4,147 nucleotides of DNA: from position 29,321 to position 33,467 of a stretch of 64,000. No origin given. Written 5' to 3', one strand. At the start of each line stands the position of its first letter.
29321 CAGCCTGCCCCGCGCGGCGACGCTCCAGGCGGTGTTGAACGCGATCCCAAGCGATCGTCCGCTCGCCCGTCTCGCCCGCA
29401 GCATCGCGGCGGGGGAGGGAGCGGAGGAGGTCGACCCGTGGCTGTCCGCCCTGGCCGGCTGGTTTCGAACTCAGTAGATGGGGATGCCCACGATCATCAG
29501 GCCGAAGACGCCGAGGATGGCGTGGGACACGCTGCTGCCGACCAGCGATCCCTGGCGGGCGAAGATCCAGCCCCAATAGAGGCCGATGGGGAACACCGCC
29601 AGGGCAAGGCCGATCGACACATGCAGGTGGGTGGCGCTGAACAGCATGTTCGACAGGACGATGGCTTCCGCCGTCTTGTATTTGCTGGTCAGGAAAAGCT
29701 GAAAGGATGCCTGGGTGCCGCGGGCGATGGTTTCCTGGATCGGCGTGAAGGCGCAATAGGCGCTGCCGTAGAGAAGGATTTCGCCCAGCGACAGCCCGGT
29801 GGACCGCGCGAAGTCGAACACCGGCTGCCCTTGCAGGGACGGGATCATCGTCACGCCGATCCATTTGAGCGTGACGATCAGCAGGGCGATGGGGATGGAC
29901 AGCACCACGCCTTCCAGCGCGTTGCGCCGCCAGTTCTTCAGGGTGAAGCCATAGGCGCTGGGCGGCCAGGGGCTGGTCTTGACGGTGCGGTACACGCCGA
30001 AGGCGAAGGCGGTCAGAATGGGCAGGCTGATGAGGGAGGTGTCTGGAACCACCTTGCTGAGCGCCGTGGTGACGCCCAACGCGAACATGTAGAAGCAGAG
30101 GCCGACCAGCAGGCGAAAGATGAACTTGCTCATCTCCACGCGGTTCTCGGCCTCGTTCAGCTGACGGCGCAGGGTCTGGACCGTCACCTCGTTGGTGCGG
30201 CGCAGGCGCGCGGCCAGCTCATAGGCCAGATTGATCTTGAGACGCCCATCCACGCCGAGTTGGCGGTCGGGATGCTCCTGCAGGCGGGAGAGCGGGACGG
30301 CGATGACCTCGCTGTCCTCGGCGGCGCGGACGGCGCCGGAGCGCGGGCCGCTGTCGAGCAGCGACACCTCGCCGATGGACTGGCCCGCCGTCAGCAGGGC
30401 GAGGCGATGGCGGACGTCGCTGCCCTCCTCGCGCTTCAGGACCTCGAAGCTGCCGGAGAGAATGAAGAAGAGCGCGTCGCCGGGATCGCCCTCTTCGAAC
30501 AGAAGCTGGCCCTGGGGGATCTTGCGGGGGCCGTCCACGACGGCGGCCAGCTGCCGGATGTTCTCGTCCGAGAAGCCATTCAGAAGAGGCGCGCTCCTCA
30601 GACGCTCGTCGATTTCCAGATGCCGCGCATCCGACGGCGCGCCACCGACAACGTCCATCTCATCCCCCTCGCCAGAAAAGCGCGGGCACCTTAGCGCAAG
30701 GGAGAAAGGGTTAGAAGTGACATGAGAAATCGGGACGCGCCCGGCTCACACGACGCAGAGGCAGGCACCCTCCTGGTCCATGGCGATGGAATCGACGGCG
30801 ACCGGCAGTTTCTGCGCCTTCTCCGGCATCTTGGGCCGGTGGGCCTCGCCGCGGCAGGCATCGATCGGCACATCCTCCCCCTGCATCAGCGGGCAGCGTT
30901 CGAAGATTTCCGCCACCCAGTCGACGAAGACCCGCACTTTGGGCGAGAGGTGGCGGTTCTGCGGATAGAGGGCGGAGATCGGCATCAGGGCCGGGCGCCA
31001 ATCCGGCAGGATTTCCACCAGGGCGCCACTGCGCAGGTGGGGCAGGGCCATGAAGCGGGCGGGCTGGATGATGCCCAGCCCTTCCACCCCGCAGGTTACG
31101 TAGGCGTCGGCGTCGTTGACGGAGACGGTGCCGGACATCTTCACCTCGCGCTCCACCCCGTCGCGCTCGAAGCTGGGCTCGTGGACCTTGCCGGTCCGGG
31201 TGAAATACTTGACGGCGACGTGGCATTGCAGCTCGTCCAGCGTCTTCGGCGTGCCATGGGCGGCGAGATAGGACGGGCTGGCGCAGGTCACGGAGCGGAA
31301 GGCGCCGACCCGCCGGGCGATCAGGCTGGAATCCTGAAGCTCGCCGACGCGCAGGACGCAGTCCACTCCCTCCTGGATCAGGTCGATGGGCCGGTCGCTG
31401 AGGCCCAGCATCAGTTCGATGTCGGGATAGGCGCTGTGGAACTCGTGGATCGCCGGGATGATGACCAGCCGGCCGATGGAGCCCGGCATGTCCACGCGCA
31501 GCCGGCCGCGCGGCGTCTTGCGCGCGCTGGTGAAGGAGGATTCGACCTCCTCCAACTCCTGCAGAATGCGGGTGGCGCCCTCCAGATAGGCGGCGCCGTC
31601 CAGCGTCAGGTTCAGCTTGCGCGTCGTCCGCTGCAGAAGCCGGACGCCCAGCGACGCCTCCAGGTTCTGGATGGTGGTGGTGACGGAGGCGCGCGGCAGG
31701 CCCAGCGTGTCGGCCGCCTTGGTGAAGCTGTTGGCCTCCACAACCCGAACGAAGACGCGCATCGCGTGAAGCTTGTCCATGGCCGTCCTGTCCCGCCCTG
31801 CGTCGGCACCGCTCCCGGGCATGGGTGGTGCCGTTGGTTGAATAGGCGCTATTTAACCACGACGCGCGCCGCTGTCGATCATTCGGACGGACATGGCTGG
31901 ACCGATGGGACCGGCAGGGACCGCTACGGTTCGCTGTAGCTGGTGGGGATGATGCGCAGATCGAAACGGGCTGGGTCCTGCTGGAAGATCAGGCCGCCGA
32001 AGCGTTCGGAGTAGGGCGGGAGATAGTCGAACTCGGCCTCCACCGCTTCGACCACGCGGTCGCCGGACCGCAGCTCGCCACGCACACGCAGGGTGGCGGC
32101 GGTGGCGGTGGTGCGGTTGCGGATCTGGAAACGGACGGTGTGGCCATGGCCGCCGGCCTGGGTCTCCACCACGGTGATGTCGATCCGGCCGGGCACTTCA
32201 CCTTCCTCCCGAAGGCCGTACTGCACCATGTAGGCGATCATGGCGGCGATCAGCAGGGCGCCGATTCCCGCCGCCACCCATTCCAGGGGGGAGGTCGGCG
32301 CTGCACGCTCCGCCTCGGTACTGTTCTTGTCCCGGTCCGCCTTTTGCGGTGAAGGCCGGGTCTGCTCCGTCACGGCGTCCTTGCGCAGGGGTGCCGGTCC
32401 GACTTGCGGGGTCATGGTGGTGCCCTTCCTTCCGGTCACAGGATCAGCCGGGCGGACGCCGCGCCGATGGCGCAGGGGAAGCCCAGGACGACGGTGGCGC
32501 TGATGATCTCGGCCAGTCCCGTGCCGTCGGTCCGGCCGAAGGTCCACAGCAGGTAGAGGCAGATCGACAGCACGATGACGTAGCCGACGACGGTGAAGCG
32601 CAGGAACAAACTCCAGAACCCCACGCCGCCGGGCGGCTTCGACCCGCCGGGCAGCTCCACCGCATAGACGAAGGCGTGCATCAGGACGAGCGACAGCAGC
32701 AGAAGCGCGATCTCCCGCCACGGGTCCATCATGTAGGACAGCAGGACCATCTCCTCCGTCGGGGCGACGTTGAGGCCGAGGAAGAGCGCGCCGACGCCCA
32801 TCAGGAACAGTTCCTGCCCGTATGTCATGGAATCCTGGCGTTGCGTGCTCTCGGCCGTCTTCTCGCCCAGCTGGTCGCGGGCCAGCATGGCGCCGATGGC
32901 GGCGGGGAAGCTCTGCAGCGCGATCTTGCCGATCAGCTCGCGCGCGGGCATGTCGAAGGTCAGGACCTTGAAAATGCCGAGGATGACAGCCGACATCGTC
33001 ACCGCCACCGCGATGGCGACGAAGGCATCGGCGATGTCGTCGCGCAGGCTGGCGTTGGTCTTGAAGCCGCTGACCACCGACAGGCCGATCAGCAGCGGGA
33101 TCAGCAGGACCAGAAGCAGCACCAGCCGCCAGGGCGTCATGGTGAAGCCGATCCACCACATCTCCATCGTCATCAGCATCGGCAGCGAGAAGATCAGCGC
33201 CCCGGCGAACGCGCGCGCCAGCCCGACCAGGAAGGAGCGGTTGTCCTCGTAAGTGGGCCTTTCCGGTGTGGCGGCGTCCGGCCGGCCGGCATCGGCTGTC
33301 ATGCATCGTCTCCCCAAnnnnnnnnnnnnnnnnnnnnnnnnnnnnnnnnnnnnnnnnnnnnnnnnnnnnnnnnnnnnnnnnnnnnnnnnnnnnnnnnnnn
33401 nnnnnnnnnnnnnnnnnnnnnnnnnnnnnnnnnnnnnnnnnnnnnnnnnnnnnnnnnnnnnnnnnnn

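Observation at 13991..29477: Myxobacterial-type PUFA-synthase-like cluster (pfa1-pfa2-pfa3 with acyltransferase) in an alphaproteobacterium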

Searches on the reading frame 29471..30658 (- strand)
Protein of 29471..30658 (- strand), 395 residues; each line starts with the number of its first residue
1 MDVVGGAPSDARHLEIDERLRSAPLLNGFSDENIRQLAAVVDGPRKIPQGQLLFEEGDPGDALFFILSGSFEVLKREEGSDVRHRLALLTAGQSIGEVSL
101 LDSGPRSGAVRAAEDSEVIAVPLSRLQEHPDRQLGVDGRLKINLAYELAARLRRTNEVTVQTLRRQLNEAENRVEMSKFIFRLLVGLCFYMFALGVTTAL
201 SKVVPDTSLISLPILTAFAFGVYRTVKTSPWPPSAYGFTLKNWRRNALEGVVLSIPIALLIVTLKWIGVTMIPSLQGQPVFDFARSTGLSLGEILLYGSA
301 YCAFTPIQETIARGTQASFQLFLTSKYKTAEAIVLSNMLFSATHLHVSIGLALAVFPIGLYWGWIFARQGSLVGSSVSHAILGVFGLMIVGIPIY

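Call 22: search_protein_families(library=pfam, proteins=[window:29471-30658:-], max_evalue=0.001)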
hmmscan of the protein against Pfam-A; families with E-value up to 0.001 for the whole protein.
window:29471-30658:- (395 aa): 2 families
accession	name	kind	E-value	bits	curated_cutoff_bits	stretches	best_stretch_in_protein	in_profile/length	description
PF00027.35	cNMP_binding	-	5.1e-18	65.3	27.5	1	45-128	2-84/89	Cyclic nucleotide-binding domain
PF02517.21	Rce1-like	-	4.7e-09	36.9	22.4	1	303-382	13-90/93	Type II CAAX prenyl endopeptidase Rce1-like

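Call 75: find_homologous_proteins(query=window:29474-30658:-, max_evalue=1e-20)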
Query window:29474-30658:- (395 aa): 70 proteins with E <= 1e-20 among 8000 candidates.
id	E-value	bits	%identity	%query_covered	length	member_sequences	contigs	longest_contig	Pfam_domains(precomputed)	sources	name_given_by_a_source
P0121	4.8e-248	841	96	100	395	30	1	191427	PF02517.22,PF00027.36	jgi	jgi:CRP-like cAMP-binding protein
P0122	1.4e-220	750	85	100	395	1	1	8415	PF02517.22,PF00027.36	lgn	-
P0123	2.2e-219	746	85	100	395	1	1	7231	PF02517.22,PF00027.36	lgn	-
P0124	6.9e-218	741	84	100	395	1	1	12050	PF02517.22,PF00027.36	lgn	-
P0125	1.0e-216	737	84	100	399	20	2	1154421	PF02517.22,PF00027.36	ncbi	ncbi:cyclic nucleotide-binding domain-containing protein [Azospirillum palustre]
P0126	5.0e-213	725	83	100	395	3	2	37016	PF02517.22,PF00027.36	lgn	-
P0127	5.4e-211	719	82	100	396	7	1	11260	PF02517.22,PF00027.36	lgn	-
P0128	1.1e-209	714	81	100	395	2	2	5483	PF02517.22,PF00027.36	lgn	-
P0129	1.5e-204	697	79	100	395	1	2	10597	PF02517.22,PF00027.36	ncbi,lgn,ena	-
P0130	2.5e-203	693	79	100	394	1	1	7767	PF02517.22,PF00027.36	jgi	-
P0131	1.4e-200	684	83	95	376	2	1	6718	PF02517.22,PF00027.36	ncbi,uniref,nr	ncbi:cyclic nucleotide-binding domain-containing protein [Azospirillum sp. B506]|uniref:cyclic nucle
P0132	2.6e-163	562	68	95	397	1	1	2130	PF02517.22,PF00027.36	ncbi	-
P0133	1.3e-162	559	67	95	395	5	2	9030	PF02517.22,PF00027.36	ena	-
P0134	9.2e-162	557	69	95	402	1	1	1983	PF02517.22,PF00027.36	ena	-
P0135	2.1e-161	555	68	95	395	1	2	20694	PF02517.22,PF00027.36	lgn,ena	-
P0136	2.1e-161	555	67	95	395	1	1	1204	PF02517.22,PF00027.36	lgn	-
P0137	1.4e-160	553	65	95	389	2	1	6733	PF02517.22,PF00027.36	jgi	-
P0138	2.6e-160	552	66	97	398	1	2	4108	PF02517.22,PF00027.36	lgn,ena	-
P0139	3.0e-160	552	67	95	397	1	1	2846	PF02517.22,PF00027.36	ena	-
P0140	3.3e-159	548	66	96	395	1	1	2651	PF02517.22,PF00027.36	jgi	jgi:CRP-like cAMP-binding protein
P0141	8.2e-159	547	65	97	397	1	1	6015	PF02517.22,PF00027.36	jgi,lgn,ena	-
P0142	1.8e-158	546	65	99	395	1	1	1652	PF02517.22,PF00027.36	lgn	-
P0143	1.0e-151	524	62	98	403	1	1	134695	PF02517.22,PF00027.36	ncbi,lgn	-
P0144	2.2e-127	443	51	99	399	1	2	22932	PF02517.22,PF00027.36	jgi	jgi:CRP-like cAMP-binding protein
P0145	2.5e-126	440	53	96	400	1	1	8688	PF02517.22,PF00027.36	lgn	-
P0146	2.4e-124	433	52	95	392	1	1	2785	PF02517.22,PF00027.36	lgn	-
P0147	7.5e-124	432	52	96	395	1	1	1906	PF02517.22,PF00027.36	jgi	jgi:CRP-like cAMP-binding protein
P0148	2.6e-123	430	50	98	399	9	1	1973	PF02517.22,PF00027.36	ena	-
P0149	1.4e-121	424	53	94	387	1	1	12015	PF02517.22,PF00027.36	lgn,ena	-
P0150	1.3e-119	418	51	94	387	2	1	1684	PF02517.22,PF00027.36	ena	-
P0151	2.6e-119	417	51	96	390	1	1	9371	PF02517.22,PF00027.36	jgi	jgi:CRP-like cAMP-binding protein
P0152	3.5e-116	407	50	96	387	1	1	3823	PF02517.22,PF00027.36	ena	-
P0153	2.1e-113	397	49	94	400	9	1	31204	PF02517.22,PF00027.36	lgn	-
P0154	2.5e-112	394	49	93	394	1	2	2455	PF02517.22,PF00027.36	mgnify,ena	mgnify:CR=1 FL=1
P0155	4.6e-112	393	49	98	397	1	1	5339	PF02517.22,PF00027.36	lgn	-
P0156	1.0e-111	392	50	87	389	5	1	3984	PF02517.22,PF00027.36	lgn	-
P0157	2.0e-111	391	50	95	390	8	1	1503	PF02517.22,PF00027.36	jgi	jgi:CRP-like cAMP-binding protein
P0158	2.0e-110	388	50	98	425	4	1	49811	PF02517.22,PF00027.36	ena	-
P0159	2.2e-110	387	49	95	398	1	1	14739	PF02517.22,PF00027.36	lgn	-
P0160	5.7e-110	386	47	96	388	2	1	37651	PF02517.22,PF00027.36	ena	-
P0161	7.7e-110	386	51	89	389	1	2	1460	PF02517.22,PF00027.36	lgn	-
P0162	1.7e-109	385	50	93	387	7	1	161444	PF02517.22,PF00027.36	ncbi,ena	-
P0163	3.6e-106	374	49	96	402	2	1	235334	PF02517.22,PF00027.36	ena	-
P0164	4.4e-106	373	46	99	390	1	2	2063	PF02517.22,PF00027.36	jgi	jgi:CRP-like cAMP-binding protein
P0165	7.8e-106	372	47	96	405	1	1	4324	PF02517.22,PF00027.36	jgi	-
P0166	1.9e-105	371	48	95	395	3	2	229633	PF02517.22,PF00027.36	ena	-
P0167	3.3e-105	370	45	99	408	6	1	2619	PF02517.22,PF00027.36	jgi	-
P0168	9.3e-105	369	48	94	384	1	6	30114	PF02517.22,PF00027.36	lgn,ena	-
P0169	7.8e-103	363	47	95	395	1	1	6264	PF02517.22,PF00027.36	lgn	-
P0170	3.3e-98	347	53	77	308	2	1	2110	PF02517.22,PF00027.36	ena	-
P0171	1.1e-97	346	44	100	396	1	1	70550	PF02517.22,PF00027.36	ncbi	-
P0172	1.8e-92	329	42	98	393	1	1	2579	PF02517.22,PF00027.36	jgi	jgi:CRP-like cAMP-binding protein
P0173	2.7e-92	328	44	96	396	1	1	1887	PF02517.22,PF00027.36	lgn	-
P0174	1.3e-91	326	42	98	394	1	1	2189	PF02517.22,PF00027.36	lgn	-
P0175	6.4e-88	314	42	98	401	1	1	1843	PF02517.22,PF00027.36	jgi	jgi:CRP-like cAMP-binding protein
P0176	1.8e-87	312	41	90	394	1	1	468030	PF02517.22,PF00027.36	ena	-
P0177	1.9e-86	309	41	96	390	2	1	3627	PF02517.22,PF00027.36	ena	-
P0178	3.3e-86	308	42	96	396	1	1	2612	PF02517.22,PF00027.36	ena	-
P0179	6.1e-86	307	43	88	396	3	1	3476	PF02517.22,PF00027.36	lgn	-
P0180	2.9e-85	305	59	62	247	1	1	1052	PF02517.22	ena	-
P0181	7.6e-84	300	40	89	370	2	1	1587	PF02517.22,PF00027.36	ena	-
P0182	7.1e-82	294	42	88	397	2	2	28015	PF02517.22,PF00027.36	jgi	-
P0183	2.1e-81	292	42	89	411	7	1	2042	PF02517.22,PF00027.36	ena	-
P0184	2.2e-80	289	42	89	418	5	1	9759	PF02517.22,PF00027.36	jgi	jgi:hypothetical protein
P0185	2.7e-80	288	40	93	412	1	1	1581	PF02517.22,PF00027.36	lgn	-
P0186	3.0e-79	285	43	80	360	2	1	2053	PF00027.36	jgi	-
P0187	2.1e-77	279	38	96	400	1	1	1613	PF02517.22,PF00027.36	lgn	-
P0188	1.4e-74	270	37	95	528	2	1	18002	PF02517.22,PF00027.36,PF00072.31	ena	-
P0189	7.2e-62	228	35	95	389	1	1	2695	PF02517.22,PF00027.36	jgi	jgi:CRP-like cAMP-binding protein/membrane protease YdiL (CAAX protease family)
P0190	4.7e-56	209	34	94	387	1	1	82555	PF02517.22,PF00027.36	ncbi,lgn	-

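Call 76: find_encoding_contigs(protein=P0176, flank=10000, max_places=1)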
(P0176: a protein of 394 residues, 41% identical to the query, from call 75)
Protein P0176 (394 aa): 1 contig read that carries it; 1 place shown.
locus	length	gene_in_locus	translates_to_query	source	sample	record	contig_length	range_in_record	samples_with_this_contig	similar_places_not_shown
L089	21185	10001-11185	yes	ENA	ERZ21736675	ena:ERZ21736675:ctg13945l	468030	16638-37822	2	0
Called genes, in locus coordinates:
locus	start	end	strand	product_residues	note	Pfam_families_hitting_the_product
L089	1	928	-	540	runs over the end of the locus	PF00070:Pyr_redox (faint), PF00743:FMO-like, PF01266:DAO (faint), PF03486:HI0933_like (faint), PF07992:Pyr_redox_2, PF13450:NAD_binding_8, PF13738:Pyr_redox_3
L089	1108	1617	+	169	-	-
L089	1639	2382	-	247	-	PF01987:AIM24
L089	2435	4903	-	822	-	PF00512:HisKA, PF02518:HATPase_c, PF00072:Response_reg, PF01627:Hpt (weak)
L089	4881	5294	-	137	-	-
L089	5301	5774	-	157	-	PF00072:Response_reg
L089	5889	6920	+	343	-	PF25954:Beta-barrel_RND_2 (weak)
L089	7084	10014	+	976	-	PF00873:ACR_tran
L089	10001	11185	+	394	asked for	PF00027:cNMP_binding, PF02517:Rce1-like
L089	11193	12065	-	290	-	PF00701:DHDPS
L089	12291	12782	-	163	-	PF13671:AAA_33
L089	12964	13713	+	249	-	PF00561:Abhydrolase_1, PF12146:Hydrolase_4, PF12697:Abhydrolase_6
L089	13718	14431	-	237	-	PF03544:TonB_C (faint)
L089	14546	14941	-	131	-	PF01243:PNPOx_N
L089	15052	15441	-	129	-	PF20460:DUF6713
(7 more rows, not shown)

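Call 77: find_encoding_contigs(protein=P0190, flank=10000, max_places=1)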
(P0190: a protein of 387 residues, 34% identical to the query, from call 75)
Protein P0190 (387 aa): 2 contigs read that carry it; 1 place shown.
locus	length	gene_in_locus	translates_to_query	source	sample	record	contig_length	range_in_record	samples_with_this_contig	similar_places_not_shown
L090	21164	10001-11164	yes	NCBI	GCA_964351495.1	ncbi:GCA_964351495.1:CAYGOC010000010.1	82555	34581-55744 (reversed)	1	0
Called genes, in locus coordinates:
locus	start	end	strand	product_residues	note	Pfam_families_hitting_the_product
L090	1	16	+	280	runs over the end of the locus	-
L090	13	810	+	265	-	PF25342:GT_PLOD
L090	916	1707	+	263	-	PF25342:GT_PLOD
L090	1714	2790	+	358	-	PF05686:Glyco_transf_90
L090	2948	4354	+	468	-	PF03219:TLC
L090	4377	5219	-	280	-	PF00126:HTH_1, PF03466:LysR_substrate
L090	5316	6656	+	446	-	PF00662:Proton_antipo_N, PF00361:Proton_antipo_M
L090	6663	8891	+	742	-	PF10070:DabA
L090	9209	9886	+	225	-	PF20334:DUF6629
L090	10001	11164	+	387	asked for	PF00027:cNMP_binding, PF02517:Rce1-like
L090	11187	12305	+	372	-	-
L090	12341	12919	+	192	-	PF04116:FA_hydroxylase (faint)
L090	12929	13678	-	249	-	PF18948:DUF5692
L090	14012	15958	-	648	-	PF17804:TSP_NTD, PF00595:PDZ, PF17820:PDZ_6 (weak), PF03572:Peptidase_S41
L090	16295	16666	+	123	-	PF00164:Ribosom_S12_S23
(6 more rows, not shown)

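Call 78: find_encoding_contigs(protein=P0163, flank=10000, max_places=1)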
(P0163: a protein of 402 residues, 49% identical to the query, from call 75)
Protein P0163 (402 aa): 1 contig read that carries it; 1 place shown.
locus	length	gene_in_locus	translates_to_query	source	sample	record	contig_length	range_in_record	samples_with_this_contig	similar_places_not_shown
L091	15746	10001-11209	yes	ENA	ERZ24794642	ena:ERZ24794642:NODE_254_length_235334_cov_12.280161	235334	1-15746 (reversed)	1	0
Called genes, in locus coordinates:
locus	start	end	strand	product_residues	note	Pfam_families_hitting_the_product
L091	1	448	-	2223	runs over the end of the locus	PF00109:ketoacyl-synt, PF02801:Ketoacyl-synt_C, PF16197:KAsynt_C_assoc (weak), PF00109:ketoacyl-synt, PF00698:Acyl_transf_1 (faint), PF07977:FabA, PF22818:ApeI-like (faint), PF07977:FabA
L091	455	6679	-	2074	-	PF00109:ketoacyl-synt, PF02801:Ketoacyl-synt_C, PF16197:KAsynt_C_assoc, PF00698:Acyl_transf_1, PF00550:PP-binding, PF08659:KR, PF00106:adh_short, PF13561:adh_short_C2, +2 more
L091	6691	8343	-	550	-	PF21607:FabD_helical_ins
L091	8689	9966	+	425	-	PF00027:cNMP_binding, PF02517:Rce1-like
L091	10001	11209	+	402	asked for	PF00027:cNMP_binding, PF02517:Rce1-like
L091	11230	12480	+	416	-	PF07690:MFS_1, PF06609:TRI12 (weak)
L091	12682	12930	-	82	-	-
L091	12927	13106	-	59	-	-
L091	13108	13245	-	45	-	-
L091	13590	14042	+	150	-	PF04828:GFA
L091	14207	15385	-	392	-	PF13609:Porin_4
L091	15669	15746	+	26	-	?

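Call 84: find_encoding_contigs(protein=P0143, flank=10000, max_places=1)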
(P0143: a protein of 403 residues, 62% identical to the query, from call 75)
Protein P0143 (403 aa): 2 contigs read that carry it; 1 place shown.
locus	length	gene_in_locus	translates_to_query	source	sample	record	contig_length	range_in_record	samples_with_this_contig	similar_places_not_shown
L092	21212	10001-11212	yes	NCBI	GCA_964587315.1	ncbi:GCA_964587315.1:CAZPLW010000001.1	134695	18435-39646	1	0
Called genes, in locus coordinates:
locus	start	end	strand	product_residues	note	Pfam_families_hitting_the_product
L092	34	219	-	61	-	-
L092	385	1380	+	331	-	PF03401:TctC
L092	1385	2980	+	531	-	PF07969:Amidohydro_3, PF01979:Amidohydro_1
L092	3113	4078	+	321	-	PF04392:ABC_sub_bind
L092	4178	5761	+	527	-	PF00732:GMC_oxred_N, PF00890:FAD_binding_2 (faint), PF01266:DAO (faint), PF13450:NAD_binding_8 (faint), PF05199:GMC_oxred_C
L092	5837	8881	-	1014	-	PF00873:ACR_tran, PF03176:MMPL (weak)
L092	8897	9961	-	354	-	PF25973:BSH_CzcB, PF25885:HH_EMRA (weak), PF25989:YknX_C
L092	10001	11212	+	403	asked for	PF00027:cNMP_binding, PF02517:Rce1-like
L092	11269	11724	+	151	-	PF08818:DUF1801 (weak)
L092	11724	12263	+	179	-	-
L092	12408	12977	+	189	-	PF09722:Xre_MbcA_ParS_C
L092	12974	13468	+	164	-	PF08808:RES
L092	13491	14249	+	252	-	PF02463:SMC_N (weak), PF13175:AAA_15 (weak), PF13476:AAA_23, PF13555:AAA_29 (weak), PF13304:AAA_21, PF13175:AAA_15 (weak)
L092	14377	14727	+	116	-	-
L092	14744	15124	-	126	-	PF14552:Tautomerase_2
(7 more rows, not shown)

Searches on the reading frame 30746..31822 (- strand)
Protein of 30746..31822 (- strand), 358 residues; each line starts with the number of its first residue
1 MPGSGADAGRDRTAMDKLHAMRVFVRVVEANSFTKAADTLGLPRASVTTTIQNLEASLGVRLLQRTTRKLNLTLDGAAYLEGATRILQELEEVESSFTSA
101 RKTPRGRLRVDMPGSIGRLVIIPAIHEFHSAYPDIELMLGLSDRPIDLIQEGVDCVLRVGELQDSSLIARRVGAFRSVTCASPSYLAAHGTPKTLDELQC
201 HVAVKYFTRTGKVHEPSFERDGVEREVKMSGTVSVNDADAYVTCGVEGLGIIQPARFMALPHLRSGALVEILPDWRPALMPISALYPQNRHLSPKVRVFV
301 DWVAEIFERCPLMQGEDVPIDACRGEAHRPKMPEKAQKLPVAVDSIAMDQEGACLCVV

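Call 22: search_protein_families(library=pfam, proteins=[window:30746-31822:-], max_evalue=0.001)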
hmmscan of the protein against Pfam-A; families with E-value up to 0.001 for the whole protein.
window:30746-31822:- (358 aa): 2 families
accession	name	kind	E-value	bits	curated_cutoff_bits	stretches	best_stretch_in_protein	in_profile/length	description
PF03466.25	LysR_substrate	-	1.7e-38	132.5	28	1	103-305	3-206/209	LysR substrate binding domain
PF00126.33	HTH_1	-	1.1e-18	67.4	26.6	1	18-76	1-59/60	Bacterial regulatory helix-turn-helix protein, lysR family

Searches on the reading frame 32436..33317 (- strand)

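Call 22: search_protein_families(library=pfam, proteins=[window:32436-33317:-], max_evalue=0.001)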
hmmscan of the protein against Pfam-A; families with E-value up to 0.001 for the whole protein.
window:32436-33317:- (293 aa): 1 family
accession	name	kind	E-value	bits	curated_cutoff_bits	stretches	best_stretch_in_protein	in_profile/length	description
PF09622.15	DUF2391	-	2.5e-87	293.2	22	1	33-293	2-275/275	Putative integral membrane protein (DUF2391)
